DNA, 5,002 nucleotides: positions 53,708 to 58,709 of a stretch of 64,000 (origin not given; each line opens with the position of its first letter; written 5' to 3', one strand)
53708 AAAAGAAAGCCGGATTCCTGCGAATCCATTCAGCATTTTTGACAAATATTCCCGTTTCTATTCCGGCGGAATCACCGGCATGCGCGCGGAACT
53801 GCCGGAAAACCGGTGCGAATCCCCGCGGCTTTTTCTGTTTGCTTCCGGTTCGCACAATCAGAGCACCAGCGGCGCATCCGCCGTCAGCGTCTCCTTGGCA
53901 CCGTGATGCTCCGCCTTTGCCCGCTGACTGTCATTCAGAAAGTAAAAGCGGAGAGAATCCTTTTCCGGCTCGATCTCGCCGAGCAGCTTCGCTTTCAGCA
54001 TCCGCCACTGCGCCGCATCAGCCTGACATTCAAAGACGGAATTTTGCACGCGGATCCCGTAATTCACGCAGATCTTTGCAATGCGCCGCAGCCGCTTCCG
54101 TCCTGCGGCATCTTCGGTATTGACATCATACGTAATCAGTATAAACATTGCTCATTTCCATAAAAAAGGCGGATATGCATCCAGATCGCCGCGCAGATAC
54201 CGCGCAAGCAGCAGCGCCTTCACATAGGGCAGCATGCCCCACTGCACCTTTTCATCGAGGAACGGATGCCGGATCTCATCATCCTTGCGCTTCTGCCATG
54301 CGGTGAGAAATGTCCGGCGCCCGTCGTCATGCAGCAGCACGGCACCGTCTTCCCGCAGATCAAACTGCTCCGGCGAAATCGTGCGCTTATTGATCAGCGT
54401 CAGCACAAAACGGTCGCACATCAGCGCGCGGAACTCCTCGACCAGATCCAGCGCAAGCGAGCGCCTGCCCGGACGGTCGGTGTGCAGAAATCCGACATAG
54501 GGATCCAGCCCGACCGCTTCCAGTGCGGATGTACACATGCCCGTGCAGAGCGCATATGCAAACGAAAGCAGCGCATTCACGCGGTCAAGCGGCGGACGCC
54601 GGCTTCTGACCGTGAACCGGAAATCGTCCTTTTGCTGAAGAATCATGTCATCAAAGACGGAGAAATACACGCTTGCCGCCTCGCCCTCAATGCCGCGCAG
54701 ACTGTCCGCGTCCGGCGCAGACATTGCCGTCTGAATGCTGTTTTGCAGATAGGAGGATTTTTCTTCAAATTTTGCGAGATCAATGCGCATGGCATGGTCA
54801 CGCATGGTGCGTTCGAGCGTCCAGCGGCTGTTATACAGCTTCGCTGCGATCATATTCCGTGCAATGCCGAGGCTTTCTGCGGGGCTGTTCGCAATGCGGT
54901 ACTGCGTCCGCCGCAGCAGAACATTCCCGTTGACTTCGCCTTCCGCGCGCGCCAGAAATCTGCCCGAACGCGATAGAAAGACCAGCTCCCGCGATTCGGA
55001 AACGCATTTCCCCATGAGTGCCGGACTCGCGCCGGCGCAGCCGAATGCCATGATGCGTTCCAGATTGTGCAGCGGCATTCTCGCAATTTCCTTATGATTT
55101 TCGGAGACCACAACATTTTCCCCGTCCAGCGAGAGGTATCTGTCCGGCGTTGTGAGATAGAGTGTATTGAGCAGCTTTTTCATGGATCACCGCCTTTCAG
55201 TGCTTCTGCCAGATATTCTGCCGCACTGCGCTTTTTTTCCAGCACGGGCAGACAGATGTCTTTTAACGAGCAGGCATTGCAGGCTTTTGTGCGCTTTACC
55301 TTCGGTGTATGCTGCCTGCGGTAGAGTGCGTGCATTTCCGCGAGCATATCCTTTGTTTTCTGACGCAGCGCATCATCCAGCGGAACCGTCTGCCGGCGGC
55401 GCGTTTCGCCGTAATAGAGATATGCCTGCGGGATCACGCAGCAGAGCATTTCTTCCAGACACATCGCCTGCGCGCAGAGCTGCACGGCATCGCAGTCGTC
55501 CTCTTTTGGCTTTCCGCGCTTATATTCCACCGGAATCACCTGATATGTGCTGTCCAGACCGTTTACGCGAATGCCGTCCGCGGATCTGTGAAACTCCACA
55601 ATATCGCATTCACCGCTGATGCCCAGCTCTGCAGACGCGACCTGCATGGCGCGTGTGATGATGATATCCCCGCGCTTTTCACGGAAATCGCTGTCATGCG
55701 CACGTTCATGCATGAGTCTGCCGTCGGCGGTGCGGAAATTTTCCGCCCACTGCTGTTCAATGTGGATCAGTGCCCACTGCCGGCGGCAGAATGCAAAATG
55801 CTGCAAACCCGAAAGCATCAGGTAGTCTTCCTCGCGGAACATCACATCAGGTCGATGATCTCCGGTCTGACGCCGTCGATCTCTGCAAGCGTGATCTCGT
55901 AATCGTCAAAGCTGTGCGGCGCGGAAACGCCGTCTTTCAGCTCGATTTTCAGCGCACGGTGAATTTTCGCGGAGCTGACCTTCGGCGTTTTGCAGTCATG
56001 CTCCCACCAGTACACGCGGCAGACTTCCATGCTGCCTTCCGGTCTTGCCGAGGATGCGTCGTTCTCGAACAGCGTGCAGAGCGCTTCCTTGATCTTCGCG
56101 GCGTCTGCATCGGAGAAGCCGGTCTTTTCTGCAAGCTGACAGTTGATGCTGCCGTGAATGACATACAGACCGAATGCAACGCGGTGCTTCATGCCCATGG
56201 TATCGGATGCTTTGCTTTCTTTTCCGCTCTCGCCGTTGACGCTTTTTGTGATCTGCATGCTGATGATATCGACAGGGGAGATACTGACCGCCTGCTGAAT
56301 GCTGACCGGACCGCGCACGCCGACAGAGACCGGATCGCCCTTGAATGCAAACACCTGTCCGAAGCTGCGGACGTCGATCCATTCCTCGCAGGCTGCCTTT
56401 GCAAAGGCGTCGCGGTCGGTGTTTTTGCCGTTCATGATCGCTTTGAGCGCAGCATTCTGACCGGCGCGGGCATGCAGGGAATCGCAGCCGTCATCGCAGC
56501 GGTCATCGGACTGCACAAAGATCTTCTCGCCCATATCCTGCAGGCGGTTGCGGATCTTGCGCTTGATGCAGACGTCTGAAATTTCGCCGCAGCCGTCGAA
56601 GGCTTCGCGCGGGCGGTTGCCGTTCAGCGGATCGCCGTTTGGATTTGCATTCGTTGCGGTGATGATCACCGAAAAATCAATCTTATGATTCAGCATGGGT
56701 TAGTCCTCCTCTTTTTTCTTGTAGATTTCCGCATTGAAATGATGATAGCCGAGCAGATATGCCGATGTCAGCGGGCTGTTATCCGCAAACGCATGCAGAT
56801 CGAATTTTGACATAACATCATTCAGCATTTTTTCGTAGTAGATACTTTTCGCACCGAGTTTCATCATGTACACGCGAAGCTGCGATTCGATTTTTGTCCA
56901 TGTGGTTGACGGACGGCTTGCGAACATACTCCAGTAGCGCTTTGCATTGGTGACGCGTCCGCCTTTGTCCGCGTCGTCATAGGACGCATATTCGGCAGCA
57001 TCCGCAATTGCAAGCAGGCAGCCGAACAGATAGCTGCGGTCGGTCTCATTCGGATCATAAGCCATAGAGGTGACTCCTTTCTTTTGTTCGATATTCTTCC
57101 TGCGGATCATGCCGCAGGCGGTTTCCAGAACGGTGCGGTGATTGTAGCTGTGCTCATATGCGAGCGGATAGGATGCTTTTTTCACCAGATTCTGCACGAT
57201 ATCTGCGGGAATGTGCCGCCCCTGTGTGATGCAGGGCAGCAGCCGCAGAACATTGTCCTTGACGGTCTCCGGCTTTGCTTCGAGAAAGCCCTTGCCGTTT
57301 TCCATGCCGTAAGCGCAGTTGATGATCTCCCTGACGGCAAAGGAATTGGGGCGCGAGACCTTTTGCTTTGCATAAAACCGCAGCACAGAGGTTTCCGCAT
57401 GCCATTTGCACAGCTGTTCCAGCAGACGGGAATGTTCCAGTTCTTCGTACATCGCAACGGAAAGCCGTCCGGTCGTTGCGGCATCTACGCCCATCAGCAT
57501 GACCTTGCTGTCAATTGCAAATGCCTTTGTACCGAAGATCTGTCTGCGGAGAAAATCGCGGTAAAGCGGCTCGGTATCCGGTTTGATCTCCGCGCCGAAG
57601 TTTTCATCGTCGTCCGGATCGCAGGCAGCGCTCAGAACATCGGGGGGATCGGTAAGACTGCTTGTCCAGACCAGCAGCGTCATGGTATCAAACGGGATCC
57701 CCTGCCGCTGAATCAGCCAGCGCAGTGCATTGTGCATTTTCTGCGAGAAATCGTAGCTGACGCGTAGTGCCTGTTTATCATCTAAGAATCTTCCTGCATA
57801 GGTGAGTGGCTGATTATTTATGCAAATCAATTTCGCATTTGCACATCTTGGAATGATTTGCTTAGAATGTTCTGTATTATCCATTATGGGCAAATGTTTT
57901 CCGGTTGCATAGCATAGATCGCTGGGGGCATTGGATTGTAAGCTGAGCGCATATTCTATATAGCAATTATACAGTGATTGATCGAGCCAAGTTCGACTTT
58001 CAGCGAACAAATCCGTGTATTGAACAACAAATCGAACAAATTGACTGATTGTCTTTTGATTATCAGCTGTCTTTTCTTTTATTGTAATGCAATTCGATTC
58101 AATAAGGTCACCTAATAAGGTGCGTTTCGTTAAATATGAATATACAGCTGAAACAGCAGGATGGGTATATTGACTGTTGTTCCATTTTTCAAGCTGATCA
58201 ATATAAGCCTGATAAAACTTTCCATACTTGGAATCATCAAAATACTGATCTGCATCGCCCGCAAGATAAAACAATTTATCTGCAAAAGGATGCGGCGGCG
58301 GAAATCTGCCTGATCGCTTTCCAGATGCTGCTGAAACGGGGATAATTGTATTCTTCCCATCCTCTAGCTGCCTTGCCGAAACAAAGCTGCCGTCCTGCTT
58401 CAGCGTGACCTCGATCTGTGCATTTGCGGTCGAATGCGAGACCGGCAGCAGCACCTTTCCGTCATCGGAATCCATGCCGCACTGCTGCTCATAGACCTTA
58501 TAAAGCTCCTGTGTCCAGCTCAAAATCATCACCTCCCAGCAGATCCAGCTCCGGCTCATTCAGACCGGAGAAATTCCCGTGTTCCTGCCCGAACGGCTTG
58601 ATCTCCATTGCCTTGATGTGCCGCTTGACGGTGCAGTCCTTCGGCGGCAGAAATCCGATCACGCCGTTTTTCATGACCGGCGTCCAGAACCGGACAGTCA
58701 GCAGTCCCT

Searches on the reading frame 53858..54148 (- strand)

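Call 68: search_protein_families(library=pfam, max_evalue=0.00001, proteins=[window:53858-54148:-])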
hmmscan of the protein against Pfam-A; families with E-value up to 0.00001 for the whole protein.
window:53858-54148:- (96 aa): 1 family
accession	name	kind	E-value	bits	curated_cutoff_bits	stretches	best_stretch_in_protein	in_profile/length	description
PF09827.14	CRISPR_Cas2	-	1e-25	90.1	23.8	1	1-78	1-73/74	CRISPR associated protein Cas2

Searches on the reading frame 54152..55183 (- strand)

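Call 68: search_protein_families(library=pfam, max_evalue=0.00001, proteins=[window:54152-55183:-])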
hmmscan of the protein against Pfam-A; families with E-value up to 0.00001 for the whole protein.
window:54152-55183:- (343 aa): 1 family
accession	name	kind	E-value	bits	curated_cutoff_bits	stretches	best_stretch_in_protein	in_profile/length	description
PF01867.21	Cas_Cas1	-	2.2e-104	349.1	22.3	1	8-298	1-283/283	CRISPR associated protein Cas1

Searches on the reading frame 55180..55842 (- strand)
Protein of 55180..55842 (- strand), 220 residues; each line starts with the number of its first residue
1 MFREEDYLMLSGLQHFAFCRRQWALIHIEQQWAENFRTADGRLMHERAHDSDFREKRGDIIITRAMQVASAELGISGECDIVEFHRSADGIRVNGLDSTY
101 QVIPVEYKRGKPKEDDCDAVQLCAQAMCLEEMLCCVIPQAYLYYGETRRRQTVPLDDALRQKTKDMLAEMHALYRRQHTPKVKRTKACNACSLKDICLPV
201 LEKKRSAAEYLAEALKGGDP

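Call 68: search_protein_families(library=pfam, max_evalue=0.00001, proteins=[window:55180-55842:-])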
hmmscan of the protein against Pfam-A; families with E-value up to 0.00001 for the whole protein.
window:55180-55842:- (220 aa): 1 family
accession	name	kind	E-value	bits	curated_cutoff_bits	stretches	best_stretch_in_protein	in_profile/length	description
PF01930.23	Cas_Cas4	-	1.4e-21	77.7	22.7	1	12-198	4-159/160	Domain of unknown function DUF83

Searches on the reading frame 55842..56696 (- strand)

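Call 68: search_protein_families(library=pfam, max_evalue=0.00001, proteins=[window:55842-56696:-])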
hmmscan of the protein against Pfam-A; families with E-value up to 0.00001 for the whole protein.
window:55842-56696:- (284 aa): 1 family
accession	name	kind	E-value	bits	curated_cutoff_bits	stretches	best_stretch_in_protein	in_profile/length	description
PF05107.17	Cas_Cas7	-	2.8e-84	283.1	33.2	1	5-270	2-248/249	CRISPR-associated protein Cas7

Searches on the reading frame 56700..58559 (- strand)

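Call 68: search_protein_families(library=pfam, max_evalue=0.00001, proteins=[window:56700-58559:-])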
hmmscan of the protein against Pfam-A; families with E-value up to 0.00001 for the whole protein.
window:56700-58559:- (619 aa): 1 family
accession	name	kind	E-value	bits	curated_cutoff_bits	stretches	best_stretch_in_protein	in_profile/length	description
PF09709.15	Cas_Csd1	-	4e-98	329.9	27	1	19-612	1-558/559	CRISPR-associated protein (Cas_Csd1)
